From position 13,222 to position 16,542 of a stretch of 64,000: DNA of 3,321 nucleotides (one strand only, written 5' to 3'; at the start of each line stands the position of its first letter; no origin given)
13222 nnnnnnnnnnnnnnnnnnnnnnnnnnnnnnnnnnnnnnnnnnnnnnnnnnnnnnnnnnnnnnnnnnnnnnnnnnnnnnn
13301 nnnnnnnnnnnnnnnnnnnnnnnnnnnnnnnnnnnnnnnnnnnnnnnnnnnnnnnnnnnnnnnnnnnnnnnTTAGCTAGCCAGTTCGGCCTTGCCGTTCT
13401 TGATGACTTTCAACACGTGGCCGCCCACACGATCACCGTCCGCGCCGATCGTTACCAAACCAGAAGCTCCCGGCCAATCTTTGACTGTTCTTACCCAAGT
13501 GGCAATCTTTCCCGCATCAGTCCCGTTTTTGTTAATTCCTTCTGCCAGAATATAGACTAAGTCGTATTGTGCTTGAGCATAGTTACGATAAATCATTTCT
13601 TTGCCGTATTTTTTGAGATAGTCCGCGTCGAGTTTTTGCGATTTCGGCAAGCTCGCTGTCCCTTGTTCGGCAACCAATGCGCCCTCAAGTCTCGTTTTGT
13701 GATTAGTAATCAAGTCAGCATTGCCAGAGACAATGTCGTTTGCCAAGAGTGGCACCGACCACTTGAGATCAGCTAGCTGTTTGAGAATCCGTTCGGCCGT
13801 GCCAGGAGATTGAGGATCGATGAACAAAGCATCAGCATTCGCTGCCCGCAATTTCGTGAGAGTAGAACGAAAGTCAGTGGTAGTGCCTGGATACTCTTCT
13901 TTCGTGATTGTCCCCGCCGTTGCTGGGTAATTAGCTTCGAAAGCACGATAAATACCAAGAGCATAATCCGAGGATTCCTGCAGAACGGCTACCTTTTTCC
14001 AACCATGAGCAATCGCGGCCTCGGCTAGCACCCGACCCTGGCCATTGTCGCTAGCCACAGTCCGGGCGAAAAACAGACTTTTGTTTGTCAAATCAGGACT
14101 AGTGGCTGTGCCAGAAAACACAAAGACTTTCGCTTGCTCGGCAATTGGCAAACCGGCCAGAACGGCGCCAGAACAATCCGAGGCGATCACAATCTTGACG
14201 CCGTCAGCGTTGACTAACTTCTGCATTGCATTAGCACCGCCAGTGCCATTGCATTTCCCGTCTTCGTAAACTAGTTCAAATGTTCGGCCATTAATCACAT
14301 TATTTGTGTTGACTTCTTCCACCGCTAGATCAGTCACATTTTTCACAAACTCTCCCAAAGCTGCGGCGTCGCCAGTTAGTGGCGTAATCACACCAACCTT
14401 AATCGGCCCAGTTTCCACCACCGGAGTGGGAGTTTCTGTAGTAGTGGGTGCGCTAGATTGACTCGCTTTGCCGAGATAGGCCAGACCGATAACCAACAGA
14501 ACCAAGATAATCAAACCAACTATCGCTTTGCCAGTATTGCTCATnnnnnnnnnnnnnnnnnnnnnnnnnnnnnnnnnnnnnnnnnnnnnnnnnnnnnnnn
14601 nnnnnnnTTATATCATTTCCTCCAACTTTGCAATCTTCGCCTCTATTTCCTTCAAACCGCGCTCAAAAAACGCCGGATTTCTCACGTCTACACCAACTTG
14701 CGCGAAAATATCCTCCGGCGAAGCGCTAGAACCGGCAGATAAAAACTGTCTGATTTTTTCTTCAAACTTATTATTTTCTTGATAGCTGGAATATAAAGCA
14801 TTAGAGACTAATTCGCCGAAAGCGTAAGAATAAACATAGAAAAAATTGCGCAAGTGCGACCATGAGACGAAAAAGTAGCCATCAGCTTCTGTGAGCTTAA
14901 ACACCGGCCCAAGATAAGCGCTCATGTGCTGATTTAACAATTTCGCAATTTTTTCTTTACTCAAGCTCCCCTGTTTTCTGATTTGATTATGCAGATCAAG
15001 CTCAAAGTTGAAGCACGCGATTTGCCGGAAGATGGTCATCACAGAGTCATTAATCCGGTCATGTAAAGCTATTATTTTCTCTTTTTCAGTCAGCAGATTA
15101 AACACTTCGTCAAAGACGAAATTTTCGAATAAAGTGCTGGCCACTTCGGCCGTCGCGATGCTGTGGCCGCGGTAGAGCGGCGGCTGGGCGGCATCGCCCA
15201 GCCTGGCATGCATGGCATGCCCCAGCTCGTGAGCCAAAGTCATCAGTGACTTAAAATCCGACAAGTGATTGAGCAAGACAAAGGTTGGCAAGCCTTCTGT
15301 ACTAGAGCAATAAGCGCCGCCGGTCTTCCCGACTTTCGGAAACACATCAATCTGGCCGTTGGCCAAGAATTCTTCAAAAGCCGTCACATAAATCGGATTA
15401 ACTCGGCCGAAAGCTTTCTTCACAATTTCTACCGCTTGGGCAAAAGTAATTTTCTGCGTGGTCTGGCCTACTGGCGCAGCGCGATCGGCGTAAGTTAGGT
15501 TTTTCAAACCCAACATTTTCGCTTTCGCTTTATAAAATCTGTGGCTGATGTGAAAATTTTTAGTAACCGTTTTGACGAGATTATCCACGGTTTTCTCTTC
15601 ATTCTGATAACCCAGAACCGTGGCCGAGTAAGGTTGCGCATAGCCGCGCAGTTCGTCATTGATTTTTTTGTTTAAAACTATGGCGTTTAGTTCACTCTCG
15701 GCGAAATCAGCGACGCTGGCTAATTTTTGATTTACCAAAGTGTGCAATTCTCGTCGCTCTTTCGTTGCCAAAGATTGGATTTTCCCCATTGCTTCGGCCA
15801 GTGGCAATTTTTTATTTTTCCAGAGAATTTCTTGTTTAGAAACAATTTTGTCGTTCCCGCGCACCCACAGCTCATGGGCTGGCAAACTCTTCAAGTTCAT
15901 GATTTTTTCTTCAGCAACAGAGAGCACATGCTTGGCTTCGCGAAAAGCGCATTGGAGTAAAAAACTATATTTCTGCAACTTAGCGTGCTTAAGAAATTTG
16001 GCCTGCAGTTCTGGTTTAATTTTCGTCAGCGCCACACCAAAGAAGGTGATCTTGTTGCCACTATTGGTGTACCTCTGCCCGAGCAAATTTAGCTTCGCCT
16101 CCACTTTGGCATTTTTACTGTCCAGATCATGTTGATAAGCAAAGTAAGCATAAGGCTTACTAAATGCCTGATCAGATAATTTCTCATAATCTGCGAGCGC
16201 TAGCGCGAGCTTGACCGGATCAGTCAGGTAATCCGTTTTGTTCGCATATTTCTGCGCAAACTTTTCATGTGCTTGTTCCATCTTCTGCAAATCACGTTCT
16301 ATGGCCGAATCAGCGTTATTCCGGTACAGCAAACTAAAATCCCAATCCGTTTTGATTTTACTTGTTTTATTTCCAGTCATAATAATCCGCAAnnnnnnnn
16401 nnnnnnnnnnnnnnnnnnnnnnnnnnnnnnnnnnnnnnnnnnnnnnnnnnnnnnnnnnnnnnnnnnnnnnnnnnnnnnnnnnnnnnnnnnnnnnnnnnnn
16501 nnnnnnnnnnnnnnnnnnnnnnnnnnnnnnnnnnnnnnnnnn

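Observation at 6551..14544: Liv-type ABC importer with four interleaved substrate-binding paralogs, led by oligoendopeptidase F, plus a second cluster of three more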

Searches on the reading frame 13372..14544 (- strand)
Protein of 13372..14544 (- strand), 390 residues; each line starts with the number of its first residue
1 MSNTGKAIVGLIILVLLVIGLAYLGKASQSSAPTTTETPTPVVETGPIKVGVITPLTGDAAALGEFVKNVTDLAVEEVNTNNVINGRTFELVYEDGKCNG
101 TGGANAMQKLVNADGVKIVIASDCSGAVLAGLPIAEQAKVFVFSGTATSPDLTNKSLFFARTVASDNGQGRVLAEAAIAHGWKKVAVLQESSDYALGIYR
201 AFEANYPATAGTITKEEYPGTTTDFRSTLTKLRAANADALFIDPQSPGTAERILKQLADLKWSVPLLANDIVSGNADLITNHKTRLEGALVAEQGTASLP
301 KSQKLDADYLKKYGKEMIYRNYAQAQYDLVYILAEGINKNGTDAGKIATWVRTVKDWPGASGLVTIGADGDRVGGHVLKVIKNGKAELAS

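Call 4: search_protein_families(library=pfam, proteins=[window:13372-14544:-])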
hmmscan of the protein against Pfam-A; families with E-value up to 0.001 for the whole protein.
window:13372-14544:- (390 aa): 3 families
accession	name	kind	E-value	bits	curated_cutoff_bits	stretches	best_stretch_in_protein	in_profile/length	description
PF13458.12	Peripla_BP_6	-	5.5e-45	155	31.7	1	47-369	1-325/343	Periplasmic binding protein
PF01094.35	ANF_receptor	-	5e-33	115.1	25.4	1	68-373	3-341/353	Receptor family ligand binding region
PF13433.12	Peripla_BP_5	-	4.4e-13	49.5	27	1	48-345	1-299/363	Periplasmic binding protein domain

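Call 12: search_protein_families(library=ncbifam, proteins=[window:13372-14544:-], max_evalue=0.001)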
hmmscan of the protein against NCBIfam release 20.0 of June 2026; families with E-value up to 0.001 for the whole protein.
window:13372-14544:- (390 aa): 3 families
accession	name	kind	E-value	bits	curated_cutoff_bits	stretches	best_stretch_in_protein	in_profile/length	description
NF011933.0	PRK15404.1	subfamily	3.7e-27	95.4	477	1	46-363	25-341/370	high-affinity branched-chain amino acid ABC transporter substrate-binding protein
TIGR03407.1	urea_ABC_UrtA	exception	4.1e-16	58.8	492.75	1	48-367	1-324/361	urea ABC transporter substrate-binding protein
TIGR03669.1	urea_ABC_arch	equivalog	8.1e-10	38.2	494.8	1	48-342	1-295/375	urea ABC transporter substrate-binding protein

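Call 13: search_solved_structures(query=A1, max_evalue=0.00001)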
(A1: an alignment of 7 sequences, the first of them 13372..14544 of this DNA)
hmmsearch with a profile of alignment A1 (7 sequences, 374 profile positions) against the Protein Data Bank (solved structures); distinct sequences matched with E-value up to 0.00001: 72 (the best 60 are shown).
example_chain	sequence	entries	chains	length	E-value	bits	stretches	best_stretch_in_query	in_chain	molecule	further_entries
3td9_A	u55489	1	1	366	1.8e-59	204.6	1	32-369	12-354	Branched chain amino acid ABC transporter, periplasmic amino acid-binding protein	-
4gnr_A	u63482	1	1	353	2.1e-58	201.1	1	32-372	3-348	ABC transporter substrate-binding protein-branched chain amino acid transport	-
4n0q_A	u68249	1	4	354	3.9e-52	180.5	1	36-371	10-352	Leu/Ile/Val-binding protein homolog 3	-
3ip5_A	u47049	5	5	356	3.2e-44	154.5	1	39-357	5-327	ABC transporter, substrate binding protein (Amino acid)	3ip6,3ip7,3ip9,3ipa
3ipc_A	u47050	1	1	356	3.2e-44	154.5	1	39-357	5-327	ABC transporter, substrate binding protein (Amino acid)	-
1z15_A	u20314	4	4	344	4.7e-44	153.9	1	36-356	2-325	Leu/Ile/Val-binding protein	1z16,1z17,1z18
2liv_A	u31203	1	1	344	5e-43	150.6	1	36-356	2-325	LEUCINE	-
1usg_A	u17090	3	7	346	8e-43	149.9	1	37-357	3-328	LEUCINE-SPECIFIC BINDING PROTEIN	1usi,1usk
2lbp_A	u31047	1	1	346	2.4e-42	148.3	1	37-357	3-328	LEUCINE-BINDING PROTEIN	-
4mlc_A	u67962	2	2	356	5.7e-42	147.1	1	28-371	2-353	Extracellular ligand-binding receptor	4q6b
4ey3_A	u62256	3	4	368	9.8e-40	139.7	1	33-362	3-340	Twin-arginine translocation pathway signal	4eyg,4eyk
8tg1_A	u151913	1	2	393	4.9e-39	137.4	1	26-359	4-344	Extracellular ligand-binding receptor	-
8z0g_A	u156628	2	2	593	3.7e-38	134.5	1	47-356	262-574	Leu/Ile/Val-binding protein,Leu/Ile/Val-binding protein,mNeonGreen | NeIle,Leu/Ile/Val-binding protein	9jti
3hut_A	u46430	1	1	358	1.3e-37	132.7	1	40-368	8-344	putative branched-chain amino acid ABC transporter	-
4q6w_A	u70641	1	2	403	1.7e-36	129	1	30-355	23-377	Putative leu/ile/val-binding protein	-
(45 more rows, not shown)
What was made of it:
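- Closest known: Rhodopseudomonas palustris Peripla_BP_6 binders for lignin-derived aromatic acids. Different: Sequence profiles rank them below the Leu/Ile/Val binders (call 13).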

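Call 37: search_solved_structures(query=window:13372-14544:-, max_evalue=1e-20, show_alignments=2)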
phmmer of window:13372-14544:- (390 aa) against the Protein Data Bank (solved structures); distinct sequences matched with E-value up to 1e-20: 3.
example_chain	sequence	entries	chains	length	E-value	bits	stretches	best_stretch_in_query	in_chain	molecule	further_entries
3td9_A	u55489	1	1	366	1.4e-30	110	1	48-387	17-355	Branched chain amino acid ABC transporter, periplasmic amino acid-binding protein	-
4mlc_A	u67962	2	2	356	7e-25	91.2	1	61-387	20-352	Extracellular ligand-binding receptor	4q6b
4gnr_A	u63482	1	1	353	9.4e-24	87.5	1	43-389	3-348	ABC transporter substrate-binding protein-branched chain amino acid transport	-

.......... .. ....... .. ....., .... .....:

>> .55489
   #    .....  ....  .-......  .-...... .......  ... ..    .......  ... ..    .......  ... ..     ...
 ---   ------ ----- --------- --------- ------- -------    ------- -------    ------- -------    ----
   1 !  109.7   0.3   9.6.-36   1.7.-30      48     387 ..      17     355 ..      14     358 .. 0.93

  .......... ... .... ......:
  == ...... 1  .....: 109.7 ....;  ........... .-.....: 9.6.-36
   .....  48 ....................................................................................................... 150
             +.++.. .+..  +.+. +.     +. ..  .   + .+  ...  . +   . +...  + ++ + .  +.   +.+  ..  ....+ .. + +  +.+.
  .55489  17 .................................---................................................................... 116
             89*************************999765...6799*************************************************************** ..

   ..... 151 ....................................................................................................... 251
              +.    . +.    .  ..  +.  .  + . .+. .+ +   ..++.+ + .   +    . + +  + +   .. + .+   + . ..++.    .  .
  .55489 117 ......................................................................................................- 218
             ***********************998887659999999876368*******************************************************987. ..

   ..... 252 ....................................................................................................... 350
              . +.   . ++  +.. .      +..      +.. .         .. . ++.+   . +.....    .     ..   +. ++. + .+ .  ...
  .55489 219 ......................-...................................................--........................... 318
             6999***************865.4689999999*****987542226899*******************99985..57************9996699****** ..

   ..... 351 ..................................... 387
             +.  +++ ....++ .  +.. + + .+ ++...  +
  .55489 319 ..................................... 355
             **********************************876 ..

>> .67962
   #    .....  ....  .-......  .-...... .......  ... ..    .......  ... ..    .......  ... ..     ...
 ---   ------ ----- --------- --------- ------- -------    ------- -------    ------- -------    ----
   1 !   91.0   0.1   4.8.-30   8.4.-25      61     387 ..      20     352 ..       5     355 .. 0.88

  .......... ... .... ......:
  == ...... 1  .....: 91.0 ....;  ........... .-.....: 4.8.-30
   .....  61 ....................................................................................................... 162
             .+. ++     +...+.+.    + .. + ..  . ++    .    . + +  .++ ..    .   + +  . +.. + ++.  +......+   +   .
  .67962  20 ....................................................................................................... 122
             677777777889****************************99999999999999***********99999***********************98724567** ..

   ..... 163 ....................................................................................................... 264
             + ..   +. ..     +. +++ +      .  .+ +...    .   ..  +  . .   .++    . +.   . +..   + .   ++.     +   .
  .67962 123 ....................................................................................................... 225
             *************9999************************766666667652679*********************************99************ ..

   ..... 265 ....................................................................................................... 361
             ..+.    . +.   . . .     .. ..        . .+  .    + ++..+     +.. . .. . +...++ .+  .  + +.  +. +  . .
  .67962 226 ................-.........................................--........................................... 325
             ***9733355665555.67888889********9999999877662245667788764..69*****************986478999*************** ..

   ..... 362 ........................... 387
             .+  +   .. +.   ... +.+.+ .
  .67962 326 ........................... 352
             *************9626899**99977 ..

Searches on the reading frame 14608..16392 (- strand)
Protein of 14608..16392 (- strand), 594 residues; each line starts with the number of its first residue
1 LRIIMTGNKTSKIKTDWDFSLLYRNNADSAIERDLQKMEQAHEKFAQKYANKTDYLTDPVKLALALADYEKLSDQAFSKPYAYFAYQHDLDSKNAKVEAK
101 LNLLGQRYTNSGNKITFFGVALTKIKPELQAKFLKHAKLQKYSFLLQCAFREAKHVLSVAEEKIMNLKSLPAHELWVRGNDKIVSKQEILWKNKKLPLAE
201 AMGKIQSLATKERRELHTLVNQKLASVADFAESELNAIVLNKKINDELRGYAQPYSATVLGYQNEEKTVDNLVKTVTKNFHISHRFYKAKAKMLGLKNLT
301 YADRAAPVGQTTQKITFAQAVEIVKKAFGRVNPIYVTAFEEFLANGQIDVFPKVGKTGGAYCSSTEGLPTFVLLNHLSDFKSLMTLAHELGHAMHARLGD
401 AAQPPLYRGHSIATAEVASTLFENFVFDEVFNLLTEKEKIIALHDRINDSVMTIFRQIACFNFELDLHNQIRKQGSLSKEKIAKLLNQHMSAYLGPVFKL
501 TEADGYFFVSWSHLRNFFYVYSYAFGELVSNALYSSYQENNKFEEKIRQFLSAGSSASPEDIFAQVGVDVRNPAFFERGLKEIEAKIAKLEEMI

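Call 4: search_protein_families(library=pfam, proteins=[window:14608-16392:-])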
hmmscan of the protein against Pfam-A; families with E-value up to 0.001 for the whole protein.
window:14608-16392:- (594 aa): 3 families
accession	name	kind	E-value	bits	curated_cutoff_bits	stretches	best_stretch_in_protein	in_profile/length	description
PF01432.26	Peptidase_M3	-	2e-36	126.7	27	1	220-580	18-455/457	Peptidase family M3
PF08439.15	Peptidase_M3_N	-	2.1e-09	37.9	25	1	123-184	3-65/70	Oligopeptidase F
PF02074.21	Peptidase_M32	-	8e-05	21.9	25.1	0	380-427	251-300/489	Carboxypeptidase Taq (M32) metallopeptidase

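Call 12: search_protein_families(library=ncbifam, proteins=[window:14608-16392:-], max_evalue=0.001)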
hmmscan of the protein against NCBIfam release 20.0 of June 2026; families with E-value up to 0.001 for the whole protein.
window:14608-16392:- (594 aa): 3 families
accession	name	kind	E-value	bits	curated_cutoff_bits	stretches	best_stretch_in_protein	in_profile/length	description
TIGR02290.1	M3_fam_3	subfamily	2.5e-117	393.3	561.7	1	17-593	2-587/587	M3 family oligoendopeptidase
TIGR00181.1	pepF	equivalog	1.8e-81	274.8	490.55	1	12-592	5-590/591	oligoendopeptidase F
TIGR02289.1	M3_not_pepF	subfamily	9.4e-20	70.7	442.35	1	130-590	84-544/549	M3 family oligoendopeptidase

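Call 69: search_solved_structures(query=window:14608-16392:-, max_evalue=1e-10)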
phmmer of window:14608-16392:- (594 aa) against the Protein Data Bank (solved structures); distinct sequences matched with E-value up to 1e-10: 2.
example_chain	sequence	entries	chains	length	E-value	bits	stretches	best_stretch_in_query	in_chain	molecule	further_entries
3ce2_A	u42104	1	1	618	4.5e-40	141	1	17-593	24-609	Putative peptidase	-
2qr4_A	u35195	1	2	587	4.7e-36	127.7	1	81-594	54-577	Peptidase M3B, oligoendopeptidase F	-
